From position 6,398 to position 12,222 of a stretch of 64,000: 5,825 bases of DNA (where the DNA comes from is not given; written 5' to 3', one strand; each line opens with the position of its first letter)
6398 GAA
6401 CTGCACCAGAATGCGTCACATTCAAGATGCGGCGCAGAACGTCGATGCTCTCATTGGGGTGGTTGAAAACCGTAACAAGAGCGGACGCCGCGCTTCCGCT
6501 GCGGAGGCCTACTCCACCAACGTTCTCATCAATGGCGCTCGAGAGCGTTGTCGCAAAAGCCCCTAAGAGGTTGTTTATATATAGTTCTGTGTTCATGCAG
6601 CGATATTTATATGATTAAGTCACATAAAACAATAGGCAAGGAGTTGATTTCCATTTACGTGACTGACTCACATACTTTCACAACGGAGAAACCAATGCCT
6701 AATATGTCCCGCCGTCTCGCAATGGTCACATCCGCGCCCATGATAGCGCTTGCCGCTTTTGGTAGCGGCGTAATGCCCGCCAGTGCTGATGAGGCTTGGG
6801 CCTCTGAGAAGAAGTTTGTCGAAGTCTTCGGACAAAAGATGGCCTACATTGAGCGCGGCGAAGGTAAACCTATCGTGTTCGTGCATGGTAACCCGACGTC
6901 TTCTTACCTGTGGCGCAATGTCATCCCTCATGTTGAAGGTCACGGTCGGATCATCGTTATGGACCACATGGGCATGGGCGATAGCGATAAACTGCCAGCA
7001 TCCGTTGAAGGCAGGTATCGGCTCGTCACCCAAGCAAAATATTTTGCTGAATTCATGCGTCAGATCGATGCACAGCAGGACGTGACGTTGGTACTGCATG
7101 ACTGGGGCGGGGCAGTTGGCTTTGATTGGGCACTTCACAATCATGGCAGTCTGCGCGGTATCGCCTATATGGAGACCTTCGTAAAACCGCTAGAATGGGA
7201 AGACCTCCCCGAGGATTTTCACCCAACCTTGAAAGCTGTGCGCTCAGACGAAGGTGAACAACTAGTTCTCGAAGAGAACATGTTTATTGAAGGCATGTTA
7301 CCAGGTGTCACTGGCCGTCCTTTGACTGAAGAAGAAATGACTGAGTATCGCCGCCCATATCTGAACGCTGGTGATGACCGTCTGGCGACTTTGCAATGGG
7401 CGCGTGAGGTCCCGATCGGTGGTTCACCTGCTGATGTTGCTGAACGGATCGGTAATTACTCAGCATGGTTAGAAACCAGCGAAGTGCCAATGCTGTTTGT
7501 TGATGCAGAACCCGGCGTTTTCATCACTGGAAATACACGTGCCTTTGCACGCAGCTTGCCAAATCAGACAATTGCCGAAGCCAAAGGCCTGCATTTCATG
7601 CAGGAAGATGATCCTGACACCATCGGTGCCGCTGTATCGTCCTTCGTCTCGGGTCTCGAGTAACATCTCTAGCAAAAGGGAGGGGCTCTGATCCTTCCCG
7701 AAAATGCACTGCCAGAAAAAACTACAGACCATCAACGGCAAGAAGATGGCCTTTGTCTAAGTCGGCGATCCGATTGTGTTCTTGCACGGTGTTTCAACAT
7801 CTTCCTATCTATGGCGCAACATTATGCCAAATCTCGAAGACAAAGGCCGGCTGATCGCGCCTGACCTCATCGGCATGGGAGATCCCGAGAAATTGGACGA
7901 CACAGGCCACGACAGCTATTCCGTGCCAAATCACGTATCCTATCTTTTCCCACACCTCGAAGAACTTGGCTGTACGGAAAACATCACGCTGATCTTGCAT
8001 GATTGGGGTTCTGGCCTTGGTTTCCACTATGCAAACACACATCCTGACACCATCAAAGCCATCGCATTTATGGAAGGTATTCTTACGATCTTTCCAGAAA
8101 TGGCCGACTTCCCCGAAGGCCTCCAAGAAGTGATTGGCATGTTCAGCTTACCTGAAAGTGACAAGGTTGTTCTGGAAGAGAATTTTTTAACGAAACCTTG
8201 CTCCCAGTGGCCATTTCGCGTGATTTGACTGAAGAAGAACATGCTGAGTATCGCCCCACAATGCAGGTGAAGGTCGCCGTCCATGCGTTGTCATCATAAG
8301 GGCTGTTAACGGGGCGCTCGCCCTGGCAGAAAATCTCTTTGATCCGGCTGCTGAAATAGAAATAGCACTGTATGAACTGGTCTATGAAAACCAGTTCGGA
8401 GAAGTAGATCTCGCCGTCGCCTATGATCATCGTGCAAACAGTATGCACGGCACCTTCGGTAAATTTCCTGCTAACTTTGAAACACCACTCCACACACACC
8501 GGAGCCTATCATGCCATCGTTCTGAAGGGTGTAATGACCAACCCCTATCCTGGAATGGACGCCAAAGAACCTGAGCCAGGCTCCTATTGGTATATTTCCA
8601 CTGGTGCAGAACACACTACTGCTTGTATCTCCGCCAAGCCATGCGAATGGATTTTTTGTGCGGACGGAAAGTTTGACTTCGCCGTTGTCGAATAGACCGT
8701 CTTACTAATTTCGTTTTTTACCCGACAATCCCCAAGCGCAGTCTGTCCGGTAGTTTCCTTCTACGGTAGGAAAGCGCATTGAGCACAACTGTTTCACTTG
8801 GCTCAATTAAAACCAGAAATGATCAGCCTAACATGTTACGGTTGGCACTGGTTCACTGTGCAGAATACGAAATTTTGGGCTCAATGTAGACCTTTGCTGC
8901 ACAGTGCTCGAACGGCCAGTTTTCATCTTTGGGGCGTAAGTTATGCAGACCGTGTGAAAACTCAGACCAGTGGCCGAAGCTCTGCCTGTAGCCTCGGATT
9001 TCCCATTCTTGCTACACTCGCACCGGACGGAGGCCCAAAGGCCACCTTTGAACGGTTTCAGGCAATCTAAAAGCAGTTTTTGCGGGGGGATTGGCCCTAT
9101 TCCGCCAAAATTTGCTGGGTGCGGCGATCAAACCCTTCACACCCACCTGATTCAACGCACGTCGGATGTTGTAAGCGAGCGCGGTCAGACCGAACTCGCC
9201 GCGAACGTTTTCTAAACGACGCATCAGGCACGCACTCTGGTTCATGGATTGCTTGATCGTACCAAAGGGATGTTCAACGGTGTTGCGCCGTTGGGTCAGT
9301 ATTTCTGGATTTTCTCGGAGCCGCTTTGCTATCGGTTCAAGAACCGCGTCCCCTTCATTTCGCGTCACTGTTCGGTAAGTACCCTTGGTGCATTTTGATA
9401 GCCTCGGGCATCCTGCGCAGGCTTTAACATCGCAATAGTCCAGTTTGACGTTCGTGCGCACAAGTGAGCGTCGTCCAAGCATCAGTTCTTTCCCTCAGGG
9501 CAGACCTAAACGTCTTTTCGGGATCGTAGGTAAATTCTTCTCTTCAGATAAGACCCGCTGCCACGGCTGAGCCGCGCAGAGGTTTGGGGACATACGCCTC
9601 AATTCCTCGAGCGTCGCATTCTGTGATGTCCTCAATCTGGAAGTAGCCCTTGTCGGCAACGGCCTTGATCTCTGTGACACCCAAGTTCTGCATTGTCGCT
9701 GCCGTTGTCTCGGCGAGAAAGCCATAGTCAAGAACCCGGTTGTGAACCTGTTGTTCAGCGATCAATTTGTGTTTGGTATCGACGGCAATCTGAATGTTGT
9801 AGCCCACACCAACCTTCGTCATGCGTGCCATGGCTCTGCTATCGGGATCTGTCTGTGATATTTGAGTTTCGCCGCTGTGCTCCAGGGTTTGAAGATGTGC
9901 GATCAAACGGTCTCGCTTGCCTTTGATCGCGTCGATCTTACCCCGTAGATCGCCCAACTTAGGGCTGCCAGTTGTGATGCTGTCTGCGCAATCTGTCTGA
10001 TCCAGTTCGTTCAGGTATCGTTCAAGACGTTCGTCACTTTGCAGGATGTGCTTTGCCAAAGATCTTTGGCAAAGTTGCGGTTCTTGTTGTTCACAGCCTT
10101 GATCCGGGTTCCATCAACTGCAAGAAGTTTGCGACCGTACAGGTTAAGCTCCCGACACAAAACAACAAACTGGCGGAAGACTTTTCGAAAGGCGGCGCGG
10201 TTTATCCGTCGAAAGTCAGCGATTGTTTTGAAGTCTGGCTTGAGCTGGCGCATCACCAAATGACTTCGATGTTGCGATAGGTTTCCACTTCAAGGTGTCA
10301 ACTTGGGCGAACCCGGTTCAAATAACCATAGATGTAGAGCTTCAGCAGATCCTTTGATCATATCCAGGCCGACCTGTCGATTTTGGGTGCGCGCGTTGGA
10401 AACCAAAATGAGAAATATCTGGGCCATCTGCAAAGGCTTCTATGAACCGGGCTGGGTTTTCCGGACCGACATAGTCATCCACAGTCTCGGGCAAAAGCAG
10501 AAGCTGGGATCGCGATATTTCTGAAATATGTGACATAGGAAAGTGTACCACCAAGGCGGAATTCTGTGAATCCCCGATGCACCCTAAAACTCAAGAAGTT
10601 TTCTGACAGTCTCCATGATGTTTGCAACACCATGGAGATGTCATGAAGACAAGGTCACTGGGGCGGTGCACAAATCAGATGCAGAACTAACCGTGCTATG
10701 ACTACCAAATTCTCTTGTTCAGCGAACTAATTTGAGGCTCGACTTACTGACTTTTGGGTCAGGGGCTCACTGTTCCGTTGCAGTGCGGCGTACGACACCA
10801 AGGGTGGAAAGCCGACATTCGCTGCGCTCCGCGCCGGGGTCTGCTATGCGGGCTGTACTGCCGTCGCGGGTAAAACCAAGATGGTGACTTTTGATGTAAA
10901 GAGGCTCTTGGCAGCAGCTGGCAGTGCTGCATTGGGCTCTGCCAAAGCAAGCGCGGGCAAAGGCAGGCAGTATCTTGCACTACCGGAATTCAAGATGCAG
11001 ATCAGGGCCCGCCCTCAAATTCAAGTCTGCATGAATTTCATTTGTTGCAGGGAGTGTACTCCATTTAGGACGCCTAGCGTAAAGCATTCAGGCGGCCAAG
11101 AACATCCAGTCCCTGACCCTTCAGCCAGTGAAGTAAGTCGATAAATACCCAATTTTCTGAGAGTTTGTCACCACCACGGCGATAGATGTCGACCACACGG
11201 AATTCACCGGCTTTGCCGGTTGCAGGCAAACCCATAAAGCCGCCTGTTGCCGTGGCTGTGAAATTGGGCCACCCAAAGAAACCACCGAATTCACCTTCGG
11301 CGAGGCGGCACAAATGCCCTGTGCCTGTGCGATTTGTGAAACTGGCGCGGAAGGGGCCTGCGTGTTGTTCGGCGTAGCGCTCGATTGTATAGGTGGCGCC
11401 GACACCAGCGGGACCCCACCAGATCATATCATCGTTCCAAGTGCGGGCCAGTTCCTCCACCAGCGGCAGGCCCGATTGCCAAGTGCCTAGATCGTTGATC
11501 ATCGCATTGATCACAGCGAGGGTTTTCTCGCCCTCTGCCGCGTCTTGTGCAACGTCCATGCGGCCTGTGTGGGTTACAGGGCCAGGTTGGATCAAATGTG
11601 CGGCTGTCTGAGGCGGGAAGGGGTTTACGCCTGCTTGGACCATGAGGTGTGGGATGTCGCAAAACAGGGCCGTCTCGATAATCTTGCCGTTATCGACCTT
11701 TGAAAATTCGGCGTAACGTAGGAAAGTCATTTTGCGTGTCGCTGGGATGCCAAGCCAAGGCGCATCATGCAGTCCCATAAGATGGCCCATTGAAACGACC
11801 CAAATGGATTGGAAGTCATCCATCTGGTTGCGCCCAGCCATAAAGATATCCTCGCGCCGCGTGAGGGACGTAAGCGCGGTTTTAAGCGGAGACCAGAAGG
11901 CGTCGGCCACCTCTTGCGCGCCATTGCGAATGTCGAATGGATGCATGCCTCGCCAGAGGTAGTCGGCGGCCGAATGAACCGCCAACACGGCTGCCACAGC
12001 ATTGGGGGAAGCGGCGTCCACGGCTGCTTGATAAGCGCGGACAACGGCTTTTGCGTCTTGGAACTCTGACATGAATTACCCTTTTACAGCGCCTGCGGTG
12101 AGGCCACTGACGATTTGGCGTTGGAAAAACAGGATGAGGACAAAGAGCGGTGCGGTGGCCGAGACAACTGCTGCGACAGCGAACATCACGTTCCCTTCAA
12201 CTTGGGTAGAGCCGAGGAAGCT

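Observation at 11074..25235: Orphan LacI-regulated catabolic pathway: CUT1 importer + HisD/HpsN-like dehydrogenase + 3 SnoaL proteins + MetE-like enzyme + aldolase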

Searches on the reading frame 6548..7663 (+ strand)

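Call 64: search_protein_families(library=pfam, proteins=[window:6548-7663:+], max_evalue=0.001)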
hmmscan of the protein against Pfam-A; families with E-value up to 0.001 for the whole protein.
window:6548-7663:+ (371 aa): 3 families
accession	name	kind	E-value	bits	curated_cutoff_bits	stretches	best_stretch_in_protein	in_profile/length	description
PF00561.26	Abhydrolase_1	-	6.5e-21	75.5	25.8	1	107-233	1-121/245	alpha/beta hydrolase fold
PF12697.13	Abhydrolase_6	-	6e-11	43.9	26.3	1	109-358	1-213/217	Alpha/beta hydrolase family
PF12146.15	Hydrolase_4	-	3.9e-07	30.1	27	1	109-214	7-113/239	Serine aminopeptidase, S33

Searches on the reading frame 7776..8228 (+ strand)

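Call 64: search_protein_families(library=pfam, proteins=[window:7776-8228:+], max_evalue=0.001)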
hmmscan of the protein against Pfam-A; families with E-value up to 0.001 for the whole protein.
window:7776-8228:+ (150 aa): 2 families
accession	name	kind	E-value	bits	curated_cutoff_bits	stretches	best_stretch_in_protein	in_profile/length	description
PF00561.26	Abhydrolase_1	-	1.8e-15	57.7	25.8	1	2-107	5-103/245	alpha/beta hydrolase fold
PF12697.13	Abhydrolase_6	-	3.7e-06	28.2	26.3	1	2-106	3-94/217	Alpha/beta hydrolase family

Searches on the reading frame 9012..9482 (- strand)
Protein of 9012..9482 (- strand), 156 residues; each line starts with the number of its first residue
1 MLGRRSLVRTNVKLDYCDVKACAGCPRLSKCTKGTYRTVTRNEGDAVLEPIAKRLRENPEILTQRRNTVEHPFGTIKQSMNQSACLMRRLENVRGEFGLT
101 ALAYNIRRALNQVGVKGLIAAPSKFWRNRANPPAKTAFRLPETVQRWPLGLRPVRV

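Call 64: search_protein_families(library=pfam, proteins=[window:9012-9482:-], max_evalue=0.001)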
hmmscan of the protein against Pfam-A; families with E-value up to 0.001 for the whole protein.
window:9012-9482:- (156 aa): 2 families
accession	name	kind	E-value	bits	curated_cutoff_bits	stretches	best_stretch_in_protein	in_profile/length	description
PF13751.12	DDE_Tnp_1_6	-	3.2e-12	47.3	25.1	1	19-109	30-124/125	Transposase DDE domain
PF01609.27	DDE_Tnp_1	-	2.6e-07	31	23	1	42-106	121-200/200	Transposase DDE domain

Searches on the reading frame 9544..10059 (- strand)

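Call 64: search_protein_families(library=pfam, proteins=[window:9544-10059:-], max_evalue=0.001)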
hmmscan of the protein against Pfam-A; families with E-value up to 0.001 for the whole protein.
window:9544-10059:- (171 aa): 1 family
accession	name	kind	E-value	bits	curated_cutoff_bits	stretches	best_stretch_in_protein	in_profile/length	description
PF01609.27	DDE_Tnp_1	-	3.3e-05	24.2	23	1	86-158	35-105/200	Transposase DDE domain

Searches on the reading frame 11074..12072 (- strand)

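Call 3: search_protein_families(library=pfam, proteins=[window:11074-12072:-])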
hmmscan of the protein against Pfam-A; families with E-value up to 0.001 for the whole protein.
window:11074-12072:- (332 aa): 2 families
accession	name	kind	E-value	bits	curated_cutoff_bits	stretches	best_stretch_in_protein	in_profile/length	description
PF07366.18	SnoaL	-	4.4e-15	56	28.4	2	271-317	77-123/126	SnoaL-like polyketide cyclase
PF12680.13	SnoaL_2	-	1.9e-07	32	27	0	205-305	13-100/102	SnoaL-like domain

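Call 5: search_protein_families(library=ncbifam, proteins=[window:11074-12072:-], max_evalue=0.01)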
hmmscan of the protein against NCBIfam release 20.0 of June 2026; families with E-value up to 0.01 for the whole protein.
window:11074-12072:- (332 aa): 1 family
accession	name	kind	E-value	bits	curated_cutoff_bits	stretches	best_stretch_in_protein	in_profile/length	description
TIGR02096.1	TIGR02096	subfamily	2.5e-06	27.8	97.1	0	94-145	75-126/129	ketosteroid isomerase-related protein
